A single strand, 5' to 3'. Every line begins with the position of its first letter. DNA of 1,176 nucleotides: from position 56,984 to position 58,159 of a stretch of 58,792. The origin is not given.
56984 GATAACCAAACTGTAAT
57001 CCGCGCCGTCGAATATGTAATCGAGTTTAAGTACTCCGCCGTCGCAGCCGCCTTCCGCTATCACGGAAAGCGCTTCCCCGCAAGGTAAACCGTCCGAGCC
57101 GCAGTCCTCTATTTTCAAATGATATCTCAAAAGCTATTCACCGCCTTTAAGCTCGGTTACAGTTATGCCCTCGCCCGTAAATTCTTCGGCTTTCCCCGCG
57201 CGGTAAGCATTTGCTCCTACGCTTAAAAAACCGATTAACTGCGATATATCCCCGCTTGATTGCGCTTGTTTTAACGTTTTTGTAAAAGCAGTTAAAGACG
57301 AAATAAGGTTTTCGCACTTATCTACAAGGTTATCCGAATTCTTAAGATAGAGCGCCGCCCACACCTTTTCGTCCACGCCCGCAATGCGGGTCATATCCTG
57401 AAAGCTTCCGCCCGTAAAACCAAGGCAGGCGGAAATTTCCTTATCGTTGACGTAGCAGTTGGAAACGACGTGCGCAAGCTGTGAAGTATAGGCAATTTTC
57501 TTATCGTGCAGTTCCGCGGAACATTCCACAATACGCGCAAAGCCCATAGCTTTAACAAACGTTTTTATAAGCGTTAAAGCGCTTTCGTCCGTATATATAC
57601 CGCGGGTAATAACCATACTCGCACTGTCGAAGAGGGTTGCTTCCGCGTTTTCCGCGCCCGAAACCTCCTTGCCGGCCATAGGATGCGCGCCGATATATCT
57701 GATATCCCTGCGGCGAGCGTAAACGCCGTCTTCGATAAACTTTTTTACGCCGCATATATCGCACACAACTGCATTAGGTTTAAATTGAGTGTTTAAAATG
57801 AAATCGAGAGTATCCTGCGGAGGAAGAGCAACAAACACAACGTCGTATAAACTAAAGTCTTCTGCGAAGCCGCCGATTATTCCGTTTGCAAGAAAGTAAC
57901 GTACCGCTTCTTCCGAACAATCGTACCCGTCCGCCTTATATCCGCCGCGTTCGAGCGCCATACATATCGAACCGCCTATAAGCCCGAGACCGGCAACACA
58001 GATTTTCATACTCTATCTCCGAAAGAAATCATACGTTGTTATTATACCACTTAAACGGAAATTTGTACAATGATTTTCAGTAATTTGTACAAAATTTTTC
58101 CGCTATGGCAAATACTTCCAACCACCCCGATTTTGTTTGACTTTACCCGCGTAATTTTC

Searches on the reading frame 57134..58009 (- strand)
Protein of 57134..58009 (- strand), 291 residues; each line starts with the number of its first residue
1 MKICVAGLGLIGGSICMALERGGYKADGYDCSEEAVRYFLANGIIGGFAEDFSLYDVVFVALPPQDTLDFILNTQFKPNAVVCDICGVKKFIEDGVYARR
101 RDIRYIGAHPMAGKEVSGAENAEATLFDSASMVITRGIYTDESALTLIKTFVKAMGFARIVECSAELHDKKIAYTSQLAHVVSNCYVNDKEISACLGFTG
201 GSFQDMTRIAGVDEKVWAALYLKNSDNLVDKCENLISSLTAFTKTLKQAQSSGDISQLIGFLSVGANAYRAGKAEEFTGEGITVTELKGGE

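Call 17: search_protein_families(library=pfam, proteins=[window:57134-58009:-], max_evalue=0.001)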
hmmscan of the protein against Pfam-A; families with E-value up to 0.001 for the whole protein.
window:57134-58009:- (291 aa): 3 families
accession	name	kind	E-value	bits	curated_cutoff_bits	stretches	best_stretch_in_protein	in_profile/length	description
PF02153.23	PDH_N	-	9.2e-19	67.9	26.5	1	26-156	14-149/154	Prephenate dehydrogenase, nucleotide-binding domain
PF20463.3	PDH_C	-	4.2e-12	46.7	22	1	164-250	1-92/102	Prephenate dehydrogenase, dimerization domain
PF03446.21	NAD_binding_2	-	1.7e-05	25.3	21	1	2-126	1-133/161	NAD binding domain of 6-phosphogluconate dehydrogenase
